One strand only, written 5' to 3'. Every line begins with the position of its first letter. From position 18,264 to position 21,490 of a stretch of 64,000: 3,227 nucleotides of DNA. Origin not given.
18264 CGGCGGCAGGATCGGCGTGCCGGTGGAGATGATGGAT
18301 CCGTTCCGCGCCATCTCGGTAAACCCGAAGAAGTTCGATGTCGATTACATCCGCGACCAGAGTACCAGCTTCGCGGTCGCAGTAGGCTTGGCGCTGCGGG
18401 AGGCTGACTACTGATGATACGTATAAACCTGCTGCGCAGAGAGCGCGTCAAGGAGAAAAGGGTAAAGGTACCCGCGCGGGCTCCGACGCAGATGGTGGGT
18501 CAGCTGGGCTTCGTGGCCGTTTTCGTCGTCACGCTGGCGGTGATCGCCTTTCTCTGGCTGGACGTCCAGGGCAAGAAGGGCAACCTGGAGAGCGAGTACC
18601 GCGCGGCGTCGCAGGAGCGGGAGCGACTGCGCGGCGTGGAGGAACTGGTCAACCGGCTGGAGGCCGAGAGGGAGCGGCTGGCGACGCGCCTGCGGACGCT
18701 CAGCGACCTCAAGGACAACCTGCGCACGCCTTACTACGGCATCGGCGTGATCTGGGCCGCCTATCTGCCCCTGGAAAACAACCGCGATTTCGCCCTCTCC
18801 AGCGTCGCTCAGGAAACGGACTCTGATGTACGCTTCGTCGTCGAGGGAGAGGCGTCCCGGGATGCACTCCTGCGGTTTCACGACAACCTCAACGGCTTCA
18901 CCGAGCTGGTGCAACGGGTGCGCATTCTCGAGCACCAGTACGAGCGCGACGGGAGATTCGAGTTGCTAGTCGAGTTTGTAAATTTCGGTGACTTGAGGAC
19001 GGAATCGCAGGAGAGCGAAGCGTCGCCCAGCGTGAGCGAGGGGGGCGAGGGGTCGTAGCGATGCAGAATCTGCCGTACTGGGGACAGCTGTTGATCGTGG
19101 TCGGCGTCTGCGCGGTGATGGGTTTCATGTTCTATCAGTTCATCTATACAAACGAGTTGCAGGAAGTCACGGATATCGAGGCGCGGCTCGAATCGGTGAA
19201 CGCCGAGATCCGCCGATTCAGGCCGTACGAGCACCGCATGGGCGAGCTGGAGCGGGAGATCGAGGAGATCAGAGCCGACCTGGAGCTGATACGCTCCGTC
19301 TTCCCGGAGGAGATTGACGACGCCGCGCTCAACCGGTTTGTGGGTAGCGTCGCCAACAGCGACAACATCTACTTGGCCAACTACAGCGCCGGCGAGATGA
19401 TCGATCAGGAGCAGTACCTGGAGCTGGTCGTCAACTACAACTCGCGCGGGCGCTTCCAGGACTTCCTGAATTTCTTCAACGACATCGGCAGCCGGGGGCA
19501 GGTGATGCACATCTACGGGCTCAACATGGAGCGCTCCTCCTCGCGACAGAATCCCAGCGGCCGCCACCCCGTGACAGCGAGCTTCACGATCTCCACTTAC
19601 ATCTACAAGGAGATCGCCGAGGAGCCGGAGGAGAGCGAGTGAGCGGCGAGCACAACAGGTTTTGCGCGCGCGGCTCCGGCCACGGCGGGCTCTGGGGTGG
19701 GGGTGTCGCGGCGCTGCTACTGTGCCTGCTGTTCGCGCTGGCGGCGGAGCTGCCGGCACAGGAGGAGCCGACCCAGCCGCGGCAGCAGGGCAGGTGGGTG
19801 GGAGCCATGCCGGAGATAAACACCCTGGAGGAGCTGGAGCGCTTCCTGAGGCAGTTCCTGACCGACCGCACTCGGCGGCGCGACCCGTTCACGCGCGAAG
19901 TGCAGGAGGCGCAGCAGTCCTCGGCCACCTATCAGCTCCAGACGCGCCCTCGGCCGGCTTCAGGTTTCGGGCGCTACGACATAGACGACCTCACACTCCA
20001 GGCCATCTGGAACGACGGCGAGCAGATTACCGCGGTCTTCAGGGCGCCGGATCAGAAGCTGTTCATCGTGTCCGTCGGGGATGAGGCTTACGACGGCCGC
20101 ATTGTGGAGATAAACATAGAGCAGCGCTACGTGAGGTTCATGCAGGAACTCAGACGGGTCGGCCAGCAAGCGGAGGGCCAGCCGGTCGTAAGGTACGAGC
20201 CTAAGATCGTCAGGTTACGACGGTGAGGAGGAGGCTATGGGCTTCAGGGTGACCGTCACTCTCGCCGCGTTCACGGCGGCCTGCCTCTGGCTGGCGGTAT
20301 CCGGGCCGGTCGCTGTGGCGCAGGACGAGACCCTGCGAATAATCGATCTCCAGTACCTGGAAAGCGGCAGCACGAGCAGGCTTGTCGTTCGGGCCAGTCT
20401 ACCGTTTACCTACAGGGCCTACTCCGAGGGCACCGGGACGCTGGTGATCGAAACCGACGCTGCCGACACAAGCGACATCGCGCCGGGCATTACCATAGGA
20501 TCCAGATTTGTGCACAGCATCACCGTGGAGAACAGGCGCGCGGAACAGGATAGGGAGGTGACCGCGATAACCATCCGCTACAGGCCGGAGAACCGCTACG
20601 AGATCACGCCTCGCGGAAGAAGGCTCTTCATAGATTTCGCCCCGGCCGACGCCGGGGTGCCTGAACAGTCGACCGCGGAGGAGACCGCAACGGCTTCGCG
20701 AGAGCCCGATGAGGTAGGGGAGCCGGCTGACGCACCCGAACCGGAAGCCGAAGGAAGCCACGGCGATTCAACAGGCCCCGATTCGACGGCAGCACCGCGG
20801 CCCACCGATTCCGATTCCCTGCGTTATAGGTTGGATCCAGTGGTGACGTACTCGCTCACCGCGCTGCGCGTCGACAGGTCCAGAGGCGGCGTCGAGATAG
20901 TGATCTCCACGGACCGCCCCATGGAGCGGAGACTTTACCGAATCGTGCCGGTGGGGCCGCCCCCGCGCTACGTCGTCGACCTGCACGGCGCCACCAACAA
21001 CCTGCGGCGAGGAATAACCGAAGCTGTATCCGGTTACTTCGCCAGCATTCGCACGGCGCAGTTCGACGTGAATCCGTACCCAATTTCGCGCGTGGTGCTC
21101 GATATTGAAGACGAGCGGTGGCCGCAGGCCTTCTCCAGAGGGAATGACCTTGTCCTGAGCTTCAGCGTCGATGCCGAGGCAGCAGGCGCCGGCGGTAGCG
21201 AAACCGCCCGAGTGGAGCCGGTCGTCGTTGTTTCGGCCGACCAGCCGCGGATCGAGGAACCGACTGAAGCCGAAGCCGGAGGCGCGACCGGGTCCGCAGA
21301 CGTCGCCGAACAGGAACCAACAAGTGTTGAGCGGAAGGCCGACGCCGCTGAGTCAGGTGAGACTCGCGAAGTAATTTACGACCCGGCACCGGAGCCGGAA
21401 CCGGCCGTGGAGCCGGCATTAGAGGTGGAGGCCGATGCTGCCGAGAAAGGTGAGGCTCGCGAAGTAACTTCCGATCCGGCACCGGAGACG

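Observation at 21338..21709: Four near-identical in-frame 93-bp tandem repeats encode an acidic linker inside the PilQ secretin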

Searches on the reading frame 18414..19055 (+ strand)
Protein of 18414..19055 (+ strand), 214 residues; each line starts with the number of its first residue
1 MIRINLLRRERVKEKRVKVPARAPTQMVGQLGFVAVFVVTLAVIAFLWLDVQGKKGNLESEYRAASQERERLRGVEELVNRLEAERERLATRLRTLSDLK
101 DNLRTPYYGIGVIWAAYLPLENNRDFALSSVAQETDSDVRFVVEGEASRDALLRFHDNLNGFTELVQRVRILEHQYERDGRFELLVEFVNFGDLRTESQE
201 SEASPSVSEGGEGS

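Call 7: search_protein_families(library=pfam, proteins=[window:18414-19055:+], max_evalue=0.05)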
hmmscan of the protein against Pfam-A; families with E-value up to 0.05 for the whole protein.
window:18414-19055:+ (214 aa): 0 families

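Call 73: search_protein_families(library=ncbifam, proteins=[window:18414-19055:+], max_evalue=0.01)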
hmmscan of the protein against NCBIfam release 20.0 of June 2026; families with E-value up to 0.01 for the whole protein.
window:18414-19055:+ (214 aa): 0 families

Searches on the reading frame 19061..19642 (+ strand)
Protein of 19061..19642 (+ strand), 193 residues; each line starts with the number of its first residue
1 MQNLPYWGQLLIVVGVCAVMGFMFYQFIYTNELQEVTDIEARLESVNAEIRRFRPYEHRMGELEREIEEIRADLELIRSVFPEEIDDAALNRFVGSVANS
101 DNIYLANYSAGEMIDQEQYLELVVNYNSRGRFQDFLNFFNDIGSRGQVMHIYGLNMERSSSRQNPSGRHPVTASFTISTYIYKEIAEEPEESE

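Call 7: search_protein_families(library=pfam, proteins=[window:19061-19639:+], max_evalue=0.05)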
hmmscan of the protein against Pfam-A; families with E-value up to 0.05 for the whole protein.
window:19061-19639:+ (193 aa): 1 family
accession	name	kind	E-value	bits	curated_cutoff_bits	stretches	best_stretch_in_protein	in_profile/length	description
PF04350.18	PilO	-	2.1e-09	38.1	22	1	40-184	5-145/145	Pilus assembly protein, PilO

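Call 60: find_encoding_contigs(protein=window:19061-19642:+, flank=5000, max_places=10)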
Protein window:19061-19642:+ (193 aa): 16 contigs read that carry it; 10 places shown.
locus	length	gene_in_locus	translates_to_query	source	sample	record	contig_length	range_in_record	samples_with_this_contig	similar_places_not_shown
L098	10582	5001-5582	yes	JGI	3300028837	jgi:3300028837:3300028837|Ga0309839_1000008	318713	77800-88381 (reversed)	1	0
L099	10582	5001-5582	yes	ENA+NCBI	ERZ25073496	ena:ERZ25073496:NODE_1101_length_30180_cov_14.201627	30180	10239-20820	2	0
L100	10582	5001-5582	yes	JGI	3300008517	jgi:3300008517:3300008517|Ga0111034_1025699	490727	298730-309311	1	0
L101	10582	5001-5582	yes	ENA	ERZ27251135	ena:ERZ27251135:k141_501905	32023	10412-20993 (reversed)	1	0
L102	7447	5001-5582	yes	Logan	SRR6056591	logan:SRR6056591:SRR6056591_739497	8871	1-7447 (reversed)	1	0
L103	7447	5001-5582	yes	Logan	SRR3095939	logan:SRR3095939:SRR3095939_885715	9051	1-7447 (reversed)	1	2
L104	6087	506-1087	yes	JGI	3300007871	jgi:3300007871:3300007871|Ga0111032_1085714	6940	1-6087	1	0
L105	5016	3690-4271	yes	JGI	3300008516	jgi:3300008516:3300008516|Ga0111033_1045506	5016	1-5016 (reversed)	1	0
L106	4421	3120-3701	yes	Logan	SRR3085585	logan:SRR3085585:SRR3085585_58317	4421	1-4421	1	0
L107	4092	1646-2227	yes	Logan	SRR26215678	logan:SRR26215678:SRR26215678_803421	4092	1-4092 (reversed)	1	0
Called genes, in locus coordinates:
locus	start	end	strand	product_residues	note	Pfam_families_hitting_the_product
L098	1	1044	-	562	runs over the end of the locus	PF21760:SecD_1st, PF22599:SecDF_P1_head, PF02355:SecD_SecF_C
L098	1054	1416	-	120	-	PF02699:YajC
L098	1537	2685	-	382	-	PF01702:TGT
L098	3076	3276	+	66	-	PF12728:HTH_17 (weak), PF13411:MerR_1 (weak), PF00376:MerR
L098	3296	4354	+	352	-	PF11104:PilM_2, PF05134:T2SSL (weak)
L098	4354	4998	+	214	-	-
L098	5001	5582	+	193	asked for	PF04350:PilO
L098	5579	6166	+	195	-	PF04351:PilP (weak)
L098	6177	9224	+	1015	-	PF11741:AMIN (faint), PF21305:type_II_gspD_N0 (faint), PF03958:Secretin_N, PF00263:Secretin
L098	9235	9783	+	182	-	-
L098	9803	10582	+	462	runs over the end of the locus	PF02369:Big_1 (weak)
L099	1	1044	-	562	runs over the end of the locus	PF21760:SecD_1st, PF22599:SecDF_P1_head, PF02355:SecD_SecF_C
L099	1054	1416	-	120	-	PF02699:YajC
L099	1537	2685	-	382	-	PF01702:TGT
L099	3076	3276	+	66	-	PF12728:HTH_17 (weak), PF13411:MerR_1 (weak), PF00376:MerR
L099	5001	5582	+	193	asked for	PF04350:PilO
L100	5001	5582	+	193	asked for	PF04350:PilO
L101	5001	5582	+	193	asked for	PF04350:PilO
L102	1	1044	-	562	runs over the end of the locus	PF21760:SecD_1st, PF22599:SecDF_P1_head, PF02355:SecD_SecF_C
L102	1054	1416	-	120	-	PF02699:YajC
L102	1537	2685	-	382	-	PF01702:TGT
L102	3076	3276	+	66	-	PF12728:HTH_17 (weak), PF13411:MerR_1 (weak), PF00376:MerR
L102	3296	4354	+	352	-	PF11104:PilM_2, PF05134:T2SSL (weak)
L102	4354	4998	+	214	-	-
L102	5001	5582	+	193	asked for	PF04350:PilO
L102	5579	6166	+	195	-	PF04351:PilP (weak)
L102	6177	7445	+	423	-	?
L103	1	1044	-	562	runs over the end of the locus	PF21760:SecD_1st, PF22599:SecDF_P1_head, PF02355:SecD_SecF_C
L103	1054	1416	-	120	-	PF02699:YajC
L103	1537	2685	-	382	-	PF01702:TGT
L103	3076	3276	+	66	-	PF12728:HTH_17 (weak), PF13411:MerR_1 (weak), PF00376:MerR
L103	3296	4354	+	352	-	PF11104:PilM_2, PF05134:T2SSL (weak)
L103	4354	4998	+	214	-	-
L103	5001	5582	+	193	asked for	PF04350:PilO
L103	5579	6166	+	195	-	PF04351:PilP (weak)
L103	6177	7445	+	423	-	?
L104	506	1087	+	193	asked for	PF04350:PilO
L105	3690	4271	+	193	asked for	PF04350:PilO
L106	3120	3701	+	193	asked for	PF04350:PilO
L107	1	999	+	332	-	PF11104:PilM_2, PF05134:T2SSL (weak)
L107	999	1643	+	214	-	-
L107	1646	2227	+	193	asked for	PF04350:PilO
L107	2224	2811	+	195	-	PF04351:PilP (weak)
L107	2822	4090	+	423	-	?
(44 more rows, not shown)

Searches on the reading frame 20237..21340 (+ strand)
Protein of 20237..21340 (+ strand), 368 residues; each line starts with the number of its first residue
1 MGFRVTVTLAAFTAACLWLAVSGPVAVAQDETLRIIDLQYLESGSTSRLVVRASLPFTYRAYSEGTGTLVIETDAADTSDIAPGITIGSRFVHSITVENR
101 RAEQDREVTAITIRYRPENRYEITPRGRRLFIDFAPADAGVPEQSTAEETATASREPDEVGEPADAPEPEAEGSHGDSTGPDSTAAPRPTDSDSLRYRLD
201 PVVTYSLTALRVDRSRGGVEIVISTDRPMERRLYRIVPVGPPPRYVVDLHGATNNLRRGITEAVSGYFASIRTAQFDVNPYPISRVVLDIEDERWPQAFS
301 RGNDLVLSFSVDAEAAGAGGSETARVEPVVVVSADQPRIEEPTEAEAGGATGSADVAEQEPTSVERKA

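Call 7: search_protein_families(library=pfam, proteins=[window:20237-21340:+], max_evalue=0.05)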
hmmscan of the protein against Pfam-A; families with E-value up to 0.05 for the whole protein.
window:20237-21340:+ (368 aa): 1 family
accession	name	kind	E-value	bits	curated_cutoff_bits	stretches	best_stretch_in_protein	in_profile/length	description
PF11741.13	AMIN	-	9.5e-07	29.3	20.5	1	210-294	2-82/101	AMIN domain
